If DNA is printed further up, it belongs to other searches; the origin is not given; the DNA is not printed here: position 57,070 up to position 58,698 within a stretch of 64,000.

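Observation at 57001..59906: Radical-SAM/SPASM enzyme, Cys-rich peptide and HExxH peptidase inserted into the 5' end of a TrmH-family gene: candidate undescribed RiPP (ranthipeptide/sactipeptide-like) locus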

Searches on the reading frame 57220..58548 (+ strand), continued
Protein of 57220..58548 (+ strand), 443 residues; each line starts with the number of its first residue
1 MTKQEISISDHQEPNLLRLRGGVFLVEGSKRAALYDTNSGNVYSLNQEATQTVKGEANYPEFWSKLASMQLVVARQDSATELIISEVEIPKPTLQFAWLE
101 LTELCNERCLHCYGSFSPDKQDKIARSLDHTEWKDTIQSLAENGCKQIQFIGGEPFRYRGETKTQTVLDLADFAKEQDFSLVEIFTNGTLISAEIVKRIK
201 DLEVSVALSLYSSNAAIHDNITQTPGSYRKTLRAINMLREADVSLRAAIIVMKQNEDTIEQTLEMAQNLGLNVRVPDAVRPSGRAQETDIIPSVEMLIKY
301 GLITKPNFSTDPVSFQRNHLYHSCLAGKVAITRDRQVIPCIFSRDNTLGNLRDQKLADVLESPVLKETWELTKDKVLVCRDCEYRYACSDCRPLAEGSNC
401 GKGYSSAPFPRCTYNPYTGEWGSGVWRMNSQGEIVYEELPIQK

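Call 69: list_cluster_members(proteins=[P0121, P0241, window:57220-58548:+])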
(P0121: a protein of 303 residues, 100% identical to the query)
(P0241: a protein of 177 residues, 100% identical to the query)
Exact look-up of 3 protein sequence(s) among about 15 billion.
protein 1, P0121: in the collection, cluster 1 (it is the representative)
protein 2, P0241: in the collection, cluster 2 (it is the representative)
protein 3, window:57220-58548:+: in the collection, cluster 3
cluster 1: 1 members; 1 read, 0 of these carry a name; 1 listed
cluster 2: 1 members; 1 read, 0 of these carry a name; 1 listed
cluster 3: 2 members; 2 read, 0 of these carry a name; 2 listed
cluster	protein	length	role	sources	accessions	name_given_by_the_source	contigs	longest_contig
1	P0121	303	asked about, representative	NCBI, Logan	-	-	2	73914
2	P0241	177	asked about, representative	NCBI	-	-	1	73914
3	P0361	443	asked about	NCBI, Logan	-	-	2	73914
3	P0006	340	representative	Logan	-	-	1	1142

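Call 93: search_protein_families(library=pfam, proteins=[L013:3133-4284:+, L013:6611-7357:+, L013:7368-8354:+, L013:8293-9105:+, L090:150-1280:+, L090:1290-1673:+, L090:2119-3648:+, L090:3599-4489:+, L090:4423-5106:+], max_evalue=0.001)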
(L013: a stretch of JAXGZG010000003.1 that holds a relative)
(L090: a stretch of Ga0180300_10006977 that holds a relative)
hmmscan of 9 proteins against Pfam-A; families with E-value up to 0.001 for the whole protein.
L013:3133-4284:+ (384 aa): 1 family
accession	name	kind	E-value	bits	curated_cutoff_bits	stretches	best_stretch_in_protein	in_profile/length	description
PF08902.16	DUF1848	-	7.4e-100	334.5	30.5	1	59-332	1-262/262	Domain of unknown function (DUF1848)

L013:6611-7357:+ (249 aa): 3 families
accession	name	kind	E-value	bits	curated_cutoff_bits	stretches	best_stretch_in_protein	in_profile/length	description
PF13302.13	Acetyltransf_3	-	5.1e-15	56.8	25.4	1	51-186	3-137/138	Acetyltransferase (GNAT) domain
PF00583.31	Acetyltransf_1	-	5.3e-09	36.8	20.7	1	89-186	21-116/116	Acetyltransferase (GNAT) family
PF13420.13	Acetyltransf_4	-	2.8e-08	34.4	24.3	1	93-205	41-153/155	Acetyltransferase (GNAT) domain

L013:7368-8354:+ (329 aa): 5 families
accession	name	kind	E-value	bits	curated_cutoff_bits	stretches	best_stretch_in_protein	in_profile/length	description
PF00005.33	ABC_tran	-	2.3e-31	109.7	25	1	35-172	2-136/137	ABC transporter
PF13304.12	AAA_21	-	2.5e-17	64.4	27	2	142-202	235-298/304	AAA domain, putative AbiEii toxin, Type IV TA system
PF02463.25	SMC_N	-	5e-06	26.5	40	0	137-202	135-198/220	RecF/RecN/SMC N terminal domain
PF13732.12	DrrA1-3_C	-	0.00012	23.2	27.4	1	252-314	19-80/81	ATP-binding protein DrrA1-3-like, C-terminal domain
PF13476.12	AAA_23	-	0.00018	22.6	27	1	37-64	15-39/201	AAA domain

L013:8293-9105:+ (271 aa): 2 families
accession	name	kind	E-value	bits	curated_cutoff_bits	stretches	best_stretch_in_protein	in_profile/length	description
PF01061.29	ABC2_membrane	-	2e-26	93.3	26.9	1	27-235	4-209/211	ABC-2 type transporter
PF12698.13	ABC2_membrane_3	-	3.2e-14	53.2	31.6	1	81-261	166-344/347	ABC-2 family transporter protein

L090:150-1280:+ (377 aa): 1 family
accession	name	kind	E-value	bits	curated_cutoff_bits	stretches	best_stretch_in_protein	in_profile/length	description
PF14907.12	NTP_transf_5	-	1.6e-52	179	31.2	1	32-274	3-249/249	Uncharacterised nucleotidyltransferase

L090:1290-1673:+ (128 aa): 1 family
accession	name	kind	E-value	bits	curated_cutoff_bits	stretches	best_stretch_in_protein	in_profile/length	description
PF05402.18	PqqD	-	1.4e-16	61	23.4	1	60-126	2-67/67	Coenzyme PQQ synthesis protein D (PqqD)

L090:2119-3648:+ (510 aa): 3 families
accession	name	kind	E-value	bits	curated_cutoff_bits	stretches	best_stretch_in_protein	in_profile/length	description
PF04055.27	Radical_SAM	-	1.6e-30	106.9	29.5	1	101-258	2-166/166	Radical SAM superfamily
PF05402.18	PqqD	-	1.4e-19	70.6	23.4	1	431-497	1-67/67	Coenzyme PQQ synthesis protein D (PqqD)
PF13186.11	SPASM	-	4.7e-07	30.4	21.5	1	311-366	7-67/67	Iron-sulfur cluster-binding domain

L090:3599-4489:+ (297 aa): 0 families

L090:4423-5106:+ (228 aa): 1 family
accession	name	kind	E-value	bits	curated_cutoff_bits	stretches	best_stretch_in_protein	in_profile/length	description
PF02585.22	PIG-L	-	5.8e-26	92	28.2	1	28-142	1-128/129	GlcNAc-PI de-N-acetylase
